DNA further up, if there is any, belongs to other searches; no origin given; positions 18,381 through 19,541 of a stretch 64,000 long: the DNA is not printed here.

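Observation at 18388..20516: Tandem pair of high-GC Nudix-fold gene cassettes, each followed by the same ~55-bp multi-hairpin element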

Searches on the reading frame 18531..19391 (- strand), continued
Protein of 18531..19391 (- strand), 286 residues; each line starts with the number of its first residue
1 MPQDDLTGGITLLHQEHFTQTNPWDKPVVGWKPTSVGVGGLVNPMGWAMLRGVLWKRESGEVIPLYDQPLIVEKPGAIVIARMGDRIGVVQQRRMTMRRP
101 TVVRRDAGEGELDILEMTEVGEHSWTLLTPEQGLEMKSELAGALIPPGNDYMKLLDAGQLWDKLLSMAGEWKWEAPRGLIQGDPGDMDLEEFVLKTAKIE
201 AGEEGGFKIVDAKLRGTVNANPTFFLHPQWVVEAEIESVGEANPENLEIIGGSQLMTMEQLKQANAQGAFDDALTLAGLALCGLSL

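Call 49: predict_structure(alignment_id=A2)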
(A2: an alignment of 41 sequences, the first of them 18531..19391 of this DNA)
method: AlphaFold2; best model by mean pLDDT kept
length: 286 residues; sequences in the alignment: 41
mean_pLDDT: 93.0   pTM: 0.86
mean pLDDT of the five models: 93.0, 92.1, 90.6, 90.3, 90.1
residues with pLDDT >= 90: 235; 70-90: 44; 50-70: 5; < 50: 2
segments of 3 or more residues with pLDDT < 50: none
pLDDT, mean of each block of 10 residues (from residue 1): 67 96 94 96 94 97 97 96 98 94 87 82 93 89 86 96 94 95 88 96 97 97 96 98 89 97 97 97 95
secondary structure, 60 per line:
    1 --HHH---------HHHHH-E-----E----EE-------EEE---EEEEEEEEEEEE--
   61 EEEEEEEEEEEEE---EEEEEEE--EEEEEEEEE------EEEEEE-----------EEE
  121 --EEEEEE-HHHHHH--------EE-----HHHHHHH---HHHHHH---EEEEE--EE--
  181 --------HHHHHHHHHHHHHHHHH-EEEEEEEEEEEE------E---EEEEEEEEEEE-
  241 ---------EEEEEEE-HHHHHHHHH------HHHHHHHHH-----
elements in order: H15-19 E41-43 E47-58 E61-73 E77-83 E86-94 E101-106 E118-120 E123-128 H130-135 H151-157 H161-166 E170-174 H189-205 E207-218 E229-239 E250-256 H258-266 H273-281
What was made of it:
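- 18531..19391 (-): Gene A (286 aa), a Nudix hydrolase of the ADP-ribose / NDP-sugar pyrophosphatase structural type. Its Nudix box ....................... keeps the glutamates. AF2 pLDDT 93 (call 49).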

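Call 53: fold_search(model_id=the predicted structure, library=pdb)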
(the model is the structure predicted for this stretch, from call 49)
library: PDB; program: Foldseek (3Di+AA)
matches with E <= 10: 695; with E <= 0.001: 174
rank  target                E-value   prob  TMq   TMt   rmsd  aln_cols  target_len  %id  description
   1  9dre_C                5.1e-08  1.00  0.46  0.64   4.4       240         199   14  Crystal structure of ADP-ribose diphosphatase from Klebsiella pneumoniae (ADP bound, P21 form) (released 2024-10-02)
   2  5c7q_B                5.1e-08  1.00  0.45  0.68   6.4       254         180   12  Crystal Structure of the Bdellovibrio bacteriovorus Nucleoside Diphosphate Sugar Hydrolase (released 2016-01-20)
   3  1ga7_A                6.1e-08  1.00  0.42  0.57  10.6       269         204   13  CRYSTAL STRUCTURE OF THE ADP-RIBOSE PYROPHOSPHATASE IN COMPLEX WITH GD+3 (released 2001-05-02)
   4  5c7t_B                1.0e-07  1.00  0.45  0.68   6.4       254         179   12  Crystal Structure of the Bdellovibrio bacteriovorus Nucleoside Diphosphate Sugar Hydrolase in complex with ADP-ribose (released 2016-01-20)
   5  9drf_E                1.1e-07  1.00  0.45  0.61   6.7       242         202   13  Crystal structure of ADP-ribose diphosphatase from Klebsiella pneumoniae (DTP bound, P21 form) (released 2024-10-02)
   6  9gem_B                1.2e-07  1.00  0.38  0.50   9.9       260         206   16  Crystal structure of NUDT14 complexed with novel compound MA12 (released 2026-02-18)
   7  3o6z_B                1.5e-07  1.00  0.47  0.69   7.7       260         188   11  Structure of the D152A E.coli GDP-mannose hydrolase (yffh) in complex with Mg++ (released 2011-05-11)
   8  9drd_A                1.5e-07  1.00  0.45  0.62   5.2       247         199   14  Crystal structure of ADP-ribose diphosphatase from Klebsiella pneumoniae (Apo, monoclinic P form 2) (released 2024-10-02)
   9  9b1z_A                1.5e-07  1.00  0.48  0.65   6.3       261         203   14  Crystal structure of ADP-ribose diphosphatase from Klebsiella pneumoniae (Apo) (released 2024-03-27)
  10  3o61_D                1.5e-07  1.00  0.46  0.67   7.9       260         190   12  Structure of the E100A E.coli GDP-mannose hydrolase (yffh) in complex with GDP-mannose and Mg++ (released 2011-05-11)
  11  9gzv_B                1.6e-07  1.00  0.42  0.53   8.2       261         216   14  Crystal structure of human NUDT14 in complex with a potent inhibitor (MA-955-9) (released 2025-10-15)
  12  9gzv_A                1.6e-07  1.00  0.42  0.53  11.4       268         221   16  Crystal structure of human NUDT14 in complex with a potent inhibitor (MA-955-9) (released 2025-10-15)
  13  1viq_A                1.7e-07  1.00  0.46  0.63   9.6       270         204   13  Crystal structure of putative ADP ribose pyrophosphatase (released 2003-12-30)
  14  9drf_G                1.9e-07  1.00  0.44  0.60   7.2       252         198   14  Crystal structure of ADP-ribose diphosphatase from Klebsiella pneumoniae (DTP bound, P21 form) (released 2024-10-02)
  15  9drd_B                2.1e-07  1.00  0.44  0.60   7.2       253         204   13  Crystal structure of ADP-ribose diphosphatase from Klebsiella pneumoniae (Apo, monoclinic P form 2) (released 2024-10-02)
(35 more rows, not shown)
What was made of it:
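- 18531..19391 (-): Foldseek top hits are ADPRase, Bdellovibrio NDP-sugar hydrolase, GDP-mannose hydrolase YffH and NUDT14, at E about 5e-8 (call 53).
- On Nudix hydrolase superfamily (gene A): Foldseek hits to ADPRase, NDP-sugar hydrolase and YffH at E about 5e-8, probability 1.00 (calls 49, 53).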

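Call 91: search_protein_families(library=pfam, proteins=[L047:5922-7586:+], max_evalue=0.1)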
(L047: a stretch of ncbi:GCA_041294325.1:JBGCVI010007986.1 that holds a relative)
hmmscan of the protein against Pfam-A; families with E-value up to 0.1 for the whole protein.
L047:5922-7586:+ (554 aa): 2 families
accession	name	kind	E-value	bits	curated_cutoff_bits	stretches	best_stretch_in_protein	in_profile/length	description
PF18780.6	HNH_repeat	-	2.1e-08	34.8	26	0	10-32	5-27/54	Homing endonuclease associated repeat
PF06600.16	DUF1140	-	0.045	14.7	25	0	428-458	30-60/99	Protein of unknown function (DUF1140)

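Call 112: search_dna_similar(query=window:18531-19391:-, collection=plasmids, mode=protein, max_rows=5)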
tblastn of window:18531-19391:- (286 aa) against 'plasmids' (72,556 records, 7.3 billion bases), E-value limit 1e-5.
No match.

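Call 113: find_encoding_contigs(protein=P0007, flank=4000, max_places=2)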
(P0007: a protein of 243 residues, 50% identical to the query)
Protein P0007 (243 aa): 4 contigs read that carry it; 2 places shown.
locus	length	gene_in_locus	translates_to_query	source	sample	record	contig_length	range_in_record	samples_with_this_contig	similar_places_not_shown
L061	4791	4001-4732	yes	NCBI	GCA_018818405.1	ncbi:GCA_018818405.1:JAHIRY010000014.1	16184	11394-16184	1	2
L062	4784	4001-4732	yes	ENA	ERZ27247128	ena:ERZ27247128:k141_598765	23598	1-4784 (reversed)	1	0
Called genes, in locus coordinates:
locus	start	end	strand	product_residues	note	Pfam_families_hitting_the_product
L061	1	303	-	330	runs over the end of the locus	PF00044:Gp_dh_N, PF02800:Gp_dh_C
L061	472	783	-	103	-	-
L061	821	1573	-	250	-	-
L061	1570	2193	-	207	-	-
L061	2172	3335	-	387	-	PF02163:Peptidase_M50, PF00595:PDZ (weak), PF13180:PDZ_2 (weak), PF17820:PDZ_6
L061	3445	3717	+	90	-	-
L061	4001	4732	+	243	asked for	-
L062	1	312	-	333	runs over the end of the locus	PF00044:Gp_dh_N, PF02800:Gp_dh_C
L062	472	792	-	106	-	-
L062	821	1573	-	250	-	-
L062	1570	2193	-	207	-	-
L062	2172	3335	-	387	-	PF02163:Peptidase_M50, PF00595:PDZ (weak), PF13180:PDZ_2 (weak), PF17820:PDZ_6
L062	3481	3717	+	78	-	-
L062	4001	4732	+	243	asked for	-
